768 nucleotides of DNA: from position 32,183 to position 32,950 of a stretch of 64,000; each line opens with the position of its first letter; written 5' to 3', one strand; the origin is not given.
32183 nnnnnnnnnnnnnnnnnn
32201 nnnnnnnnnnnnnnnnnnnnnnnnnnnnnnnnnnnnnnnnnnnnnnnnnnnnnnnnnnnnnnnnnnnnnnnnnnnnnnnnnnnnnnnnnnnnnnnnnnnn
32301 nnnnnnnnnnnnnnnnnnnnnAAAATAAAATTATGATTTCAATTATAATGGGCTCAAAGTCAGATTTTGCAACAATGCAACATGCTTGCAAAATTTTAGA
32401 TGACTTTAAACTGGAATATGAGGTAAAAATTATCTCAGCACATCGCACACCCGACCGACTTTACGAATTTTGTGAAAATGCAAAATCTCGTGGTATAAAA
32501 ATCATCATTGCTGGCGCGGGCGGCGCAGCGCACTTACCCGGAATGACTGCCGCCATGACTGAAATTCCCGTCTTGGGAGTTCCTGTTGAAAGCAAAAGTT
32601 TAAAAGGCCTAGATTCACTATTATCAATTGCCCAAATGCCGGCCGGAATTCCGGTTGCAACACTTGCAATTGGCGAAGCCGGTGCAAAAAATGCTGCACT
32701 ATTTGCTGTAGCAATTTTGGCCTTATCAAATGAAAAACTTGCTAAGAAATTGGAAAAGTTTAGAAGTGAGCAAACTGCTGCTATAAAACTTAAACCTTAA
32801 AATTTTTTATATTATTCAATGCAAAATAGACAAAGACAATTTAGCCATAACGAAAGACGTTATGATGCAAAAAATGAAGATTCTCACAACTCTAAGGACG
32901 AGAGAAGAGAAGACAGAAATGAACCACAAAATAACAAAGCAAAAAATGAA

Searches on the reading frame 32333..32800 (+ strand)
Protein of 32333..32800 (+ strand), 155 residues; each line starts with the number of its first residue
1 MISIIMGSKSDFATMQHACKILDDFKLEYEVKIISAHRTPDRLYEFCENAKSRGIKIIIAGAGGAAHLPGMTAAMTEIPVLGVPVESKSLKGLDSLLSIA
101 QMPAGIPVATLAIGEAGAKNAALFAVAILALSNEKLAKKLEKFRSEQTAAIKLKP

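Call 39: search_protein_families(library=pfam, proteins=[window:32333-32800:+], max_evalue=0.001)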
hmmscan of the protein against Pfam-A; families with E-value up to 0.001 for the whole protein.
window:32333-32800:+ (155 aa): 1 family
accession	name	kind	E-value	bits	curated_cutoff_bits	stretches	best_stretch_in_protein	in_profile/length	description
PF00731.26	AIRC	-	7.4e-65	217.5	30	1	2-148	2-146/148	AIR carboxylase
